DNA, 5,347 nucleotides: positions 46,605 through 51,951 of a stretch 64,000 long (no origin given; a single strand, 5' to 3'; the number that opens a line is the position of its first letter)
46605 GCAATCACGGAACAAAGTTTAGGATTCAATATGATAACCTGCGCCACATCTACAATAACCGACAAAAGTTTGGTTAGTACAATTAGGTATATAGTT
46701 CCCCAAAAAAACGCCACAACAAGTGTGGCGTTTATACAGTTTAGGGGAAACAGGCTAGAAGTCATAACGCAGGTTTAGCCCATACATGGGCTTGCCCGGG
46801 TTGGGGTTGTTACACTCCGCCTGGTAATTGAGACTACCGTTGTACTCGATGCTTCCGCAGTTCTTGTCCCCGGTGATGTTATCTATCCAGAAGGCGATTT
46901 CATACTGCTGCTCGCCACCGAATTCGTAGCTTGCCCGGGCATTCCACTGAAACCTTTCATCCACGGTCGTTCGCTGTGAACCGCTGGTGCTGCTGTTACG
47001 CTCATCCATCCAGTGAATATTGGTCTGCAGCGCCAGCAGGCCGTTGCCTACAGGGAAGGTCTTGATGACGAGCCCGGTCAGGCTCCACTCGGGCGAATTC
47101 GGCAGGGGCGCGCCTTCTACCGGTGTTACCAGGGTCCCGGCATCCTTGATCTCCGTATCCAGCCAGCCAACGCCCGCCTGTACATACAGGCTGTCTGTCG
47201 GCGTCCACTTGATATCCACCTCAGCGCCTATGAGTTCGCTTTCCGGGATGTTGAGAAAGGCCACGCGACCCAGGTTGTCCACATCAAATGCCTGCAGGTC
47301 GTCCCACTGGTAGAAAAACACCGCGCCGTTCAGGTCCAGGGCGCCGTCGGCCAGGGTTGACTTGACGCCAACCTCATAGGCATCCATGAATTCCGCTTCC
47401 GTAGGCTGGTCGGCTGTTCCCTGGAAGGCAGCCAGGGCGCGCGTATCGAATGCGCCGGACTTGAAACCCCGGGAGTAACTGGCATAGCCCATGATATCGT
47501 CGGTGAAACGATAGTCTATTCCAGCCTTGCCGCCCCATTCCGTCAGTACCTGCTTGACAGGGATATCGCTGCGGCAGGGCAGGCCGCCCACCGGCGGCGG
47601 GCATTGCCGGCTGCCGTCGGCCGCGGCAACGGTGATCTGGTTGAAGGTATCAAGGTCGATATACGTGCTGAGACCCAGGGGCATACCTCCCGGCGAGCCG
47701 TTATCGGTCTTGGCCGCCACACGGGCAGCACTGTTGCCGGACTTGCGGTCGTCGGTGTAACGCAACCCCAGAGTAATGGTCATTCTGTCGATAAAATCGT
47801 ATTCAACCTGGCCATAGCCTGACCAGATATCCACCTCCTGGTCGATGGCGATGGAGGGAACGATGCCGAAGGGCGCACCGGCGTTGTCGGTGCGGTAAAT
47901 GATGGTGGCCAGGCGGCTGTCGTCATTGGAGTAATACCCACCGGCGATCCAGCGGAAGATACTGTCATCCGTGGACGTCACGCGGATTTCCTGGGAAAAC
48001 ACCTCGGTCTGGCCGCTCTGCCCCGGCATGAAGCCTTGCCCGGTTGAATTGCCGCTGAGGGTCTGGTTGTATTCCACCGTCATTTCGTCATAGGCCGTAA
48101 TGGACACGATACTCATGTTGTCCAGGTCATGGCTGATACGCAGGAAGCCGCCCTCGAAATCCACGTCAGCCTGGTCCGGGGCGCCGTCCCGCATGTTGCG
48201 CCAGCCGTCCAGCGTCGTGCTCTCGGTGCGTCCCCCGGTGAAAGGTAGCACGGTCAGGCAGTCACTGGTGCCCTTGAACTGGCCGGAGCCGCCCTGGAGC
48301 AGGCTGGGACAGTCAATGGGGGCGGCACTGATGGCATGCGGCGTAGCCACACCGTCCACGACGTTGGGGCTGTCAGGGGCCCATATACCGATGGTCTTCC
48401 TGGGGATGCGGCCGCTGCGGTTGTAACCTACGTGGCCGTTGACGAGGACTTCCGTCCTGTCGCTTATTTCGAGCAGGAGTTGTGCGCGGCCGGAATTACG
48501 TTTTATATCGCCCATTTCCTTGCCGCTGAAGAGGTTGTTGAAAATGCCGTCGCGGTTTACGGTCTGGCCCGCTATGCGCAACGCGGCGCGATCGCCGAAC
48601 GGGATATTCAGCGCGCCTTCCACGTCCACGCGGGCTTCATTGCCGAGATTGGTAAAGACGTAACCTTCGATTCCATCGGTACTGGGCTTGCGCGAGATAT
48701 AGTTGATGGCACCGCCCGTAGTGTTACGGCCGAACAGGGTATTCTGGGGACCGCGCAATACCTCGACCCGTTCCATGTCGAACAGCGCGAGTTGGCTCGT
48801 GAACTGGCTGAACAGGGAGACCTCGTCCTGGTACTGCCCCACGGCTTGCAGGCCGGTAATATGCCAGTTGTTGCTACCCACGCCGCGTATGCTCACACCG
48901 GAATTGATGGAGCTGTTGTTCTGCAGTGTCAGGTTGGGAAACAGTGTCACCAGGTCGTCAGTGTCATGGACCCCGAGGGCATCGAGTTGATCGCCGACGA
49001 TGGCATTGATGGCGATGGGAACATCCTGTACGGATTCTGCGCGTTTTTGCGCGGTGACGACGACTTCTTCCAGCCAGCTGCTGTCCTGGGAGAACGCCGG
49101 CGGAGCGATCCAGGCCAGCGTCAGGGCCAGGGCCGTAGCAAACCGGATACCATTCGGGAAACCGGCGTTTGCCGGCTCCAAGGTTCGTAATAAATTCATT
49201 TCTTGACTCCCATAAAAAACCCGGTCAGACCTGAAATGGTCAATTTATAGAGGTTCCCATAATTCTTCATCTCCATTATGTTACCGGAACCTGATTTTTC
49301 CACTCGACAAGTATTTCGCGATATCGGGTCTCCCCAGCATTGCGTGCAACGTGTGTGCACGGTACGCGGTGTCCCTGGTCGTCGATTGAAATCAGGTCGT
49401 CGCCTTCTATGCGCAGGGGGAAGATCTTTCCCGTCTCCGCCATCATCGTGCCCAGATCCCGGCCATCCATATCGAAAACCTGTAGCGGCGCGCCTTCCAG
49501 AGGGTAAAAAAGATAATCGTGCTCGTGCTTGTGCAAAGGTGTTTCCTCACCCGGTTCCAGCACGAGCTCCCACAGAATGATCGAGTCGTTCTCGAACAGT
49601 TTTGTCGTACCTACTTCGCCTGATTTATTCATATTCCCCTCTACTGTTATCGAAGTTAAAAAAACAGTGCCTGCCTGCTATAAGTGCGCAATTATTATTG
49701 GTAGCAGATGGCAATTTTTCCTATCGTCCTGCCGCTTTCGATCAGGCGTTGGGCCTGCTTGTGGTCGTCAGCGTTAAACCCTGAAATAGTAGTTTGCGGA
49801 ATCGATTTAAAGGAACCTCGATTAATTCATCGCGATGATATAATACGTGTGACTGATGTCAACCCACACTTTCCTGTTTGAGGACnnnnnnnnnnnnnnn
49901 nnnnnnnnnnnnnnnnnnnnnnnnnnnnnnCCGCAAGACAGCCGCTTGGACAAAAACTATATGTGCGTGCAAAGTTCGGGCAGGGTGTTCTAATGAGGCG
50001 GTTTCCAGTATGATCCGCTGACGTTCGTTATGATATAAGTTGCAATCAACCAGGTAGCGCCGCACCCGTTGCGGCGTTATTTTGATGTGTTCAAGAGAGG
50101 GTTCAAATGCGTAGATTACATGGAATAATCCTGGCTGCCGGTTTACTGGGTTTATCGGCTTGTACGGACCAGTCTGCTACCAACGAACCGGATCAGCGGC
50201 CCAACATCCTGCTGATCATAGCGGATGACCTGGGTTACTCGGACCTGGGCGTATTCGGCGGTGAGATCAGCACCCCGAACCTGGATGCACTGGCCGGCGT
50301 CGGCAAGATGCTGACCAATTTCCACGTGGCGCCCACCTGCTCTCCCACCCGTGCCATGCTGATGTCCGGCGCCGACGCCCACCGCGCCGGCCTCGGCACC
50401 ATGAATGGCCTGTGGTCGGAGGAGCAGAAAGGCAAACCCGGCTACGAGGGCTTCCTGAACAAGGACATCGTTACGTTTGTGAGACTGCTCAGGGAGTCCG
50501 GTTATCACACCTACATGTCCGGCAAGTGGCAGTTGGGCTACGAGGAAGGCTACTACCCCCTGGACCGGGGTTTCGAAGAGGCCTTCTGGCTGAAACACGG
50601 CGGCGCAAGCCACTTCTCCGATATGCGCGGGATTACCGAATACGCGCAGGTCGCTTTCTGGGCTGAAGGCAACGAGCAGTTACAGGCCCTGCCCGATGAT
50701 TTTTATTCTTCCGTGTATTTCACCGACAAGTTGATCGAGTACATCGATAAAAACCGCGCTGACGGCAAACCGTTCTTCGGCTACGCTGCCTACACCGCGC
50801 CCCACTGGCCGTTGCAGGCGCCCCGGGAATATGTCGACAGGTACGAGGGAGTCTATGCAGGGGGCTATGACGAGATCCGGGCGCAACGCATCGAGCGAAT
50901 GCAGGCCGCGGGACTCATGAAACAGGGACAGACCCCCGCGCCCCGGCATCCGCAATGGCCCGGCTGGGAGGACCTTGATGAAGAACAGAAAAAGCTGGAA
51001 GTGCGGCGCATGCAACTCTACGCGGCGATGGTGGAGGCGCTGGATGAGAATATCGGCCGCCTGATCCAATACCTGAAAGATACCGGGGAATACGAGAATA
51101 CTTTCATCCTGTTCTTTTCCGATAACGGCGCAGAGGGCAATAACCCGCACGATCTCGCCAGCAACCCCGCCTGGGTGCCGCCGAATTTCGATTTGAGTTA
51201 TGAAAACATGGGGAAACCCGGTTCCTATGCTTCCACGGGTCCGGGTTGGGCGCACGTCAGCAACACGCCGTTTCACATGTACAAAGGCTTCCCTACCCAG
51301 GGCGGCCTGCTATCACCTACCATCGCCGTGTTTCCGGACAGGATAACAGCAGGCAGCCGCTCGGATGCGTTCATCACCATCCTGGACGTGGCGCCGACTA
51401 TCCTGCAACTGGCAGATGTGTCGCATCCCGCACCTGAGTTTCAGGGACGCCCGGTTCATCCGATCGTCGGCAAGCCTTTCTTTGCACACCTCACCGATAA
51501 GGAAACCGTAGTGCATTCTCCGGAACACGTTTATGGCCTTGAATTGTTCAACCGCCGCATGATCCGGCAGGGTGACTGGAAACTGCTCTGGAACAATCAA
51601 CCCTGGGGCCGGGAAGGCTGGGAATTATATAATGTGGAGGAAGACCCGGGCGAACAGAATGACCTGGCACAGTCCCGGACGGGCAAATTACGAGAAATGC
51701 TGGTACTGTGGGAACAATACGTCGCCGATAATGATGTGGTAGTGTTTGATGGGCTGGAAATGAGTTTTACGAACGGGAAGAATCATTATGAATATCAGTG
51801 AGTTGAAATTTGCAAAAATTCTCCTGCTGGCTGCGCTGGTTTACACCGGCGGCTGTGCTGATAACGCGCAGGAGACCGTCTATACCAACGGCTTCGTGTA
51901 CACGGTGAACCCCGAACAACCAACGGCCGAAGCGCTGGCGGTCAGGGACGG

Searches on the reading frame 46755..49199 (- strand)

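Call 19: search_protein_families(library=pfam, proteins=[window:46755-49199:-], max_evalue=0.001)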
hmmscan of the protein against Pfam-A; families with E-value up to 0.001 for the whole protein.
window:46755-49199:- (814 aa): 2 families
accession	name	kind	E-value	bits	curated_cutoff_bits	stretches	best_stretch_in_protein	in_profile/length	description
PF00593.30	TonB_dep_Rec_b-barrel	-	3.3e-31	110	27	1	317-775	21-436/436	TonB dependent receptor-like, beta-barrel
PF07715.20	Plug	-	1.7e-15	57.9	23.9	1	57-164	2-107/107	TonB-dependent Receptor Plug Domain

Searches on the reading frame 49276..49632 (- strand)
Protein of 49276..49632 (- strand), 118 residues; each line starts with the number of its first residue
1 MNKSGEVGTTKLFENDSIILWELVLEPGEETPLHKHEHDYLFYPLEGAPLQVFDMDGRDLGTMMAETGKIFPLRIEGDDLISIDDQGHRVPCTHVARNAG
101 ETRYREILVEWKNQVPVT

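Call 19: search_protein_families(library=pfam, proteins=[window:49276-49632:-], max_evalue=0.001)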
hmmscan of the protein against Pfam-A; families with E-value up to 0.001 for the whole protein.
window:49276-49632:- (118 aa): 1 family
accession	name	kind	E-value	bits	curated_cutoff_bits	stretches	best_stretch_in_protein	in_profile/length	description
PF07883.17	Cupin_2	-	0.00049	20.2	27.2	0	23-58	3-36/70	Cupin domain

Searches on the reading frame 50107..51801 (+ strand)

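Call 19: search_protein_families(library=pfam, proteins=[window:50107-51801:+], max_evalue=0.001)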
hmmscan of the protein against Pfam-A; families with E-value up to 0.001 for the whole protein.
window:50107-51801:+ (564 aa): 3 families
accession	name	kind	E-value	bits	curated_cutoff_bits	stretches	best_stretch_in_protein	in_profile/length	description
PF00884.28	Sulfatase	-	2.6e-54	185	25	1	32-438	1-301/301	Sulfatase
PF16347.10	SGSH_C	-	6.3e-11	43.1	29.3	1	403-523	18-134/154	N-sulphoglucosamine sulphohydrolase, C-terminal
PF01663.27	Phosphodiest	-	0.00028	21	23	1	288-346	168-225/342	Type I phosphodiesterase / nucleotide pyrophosphatase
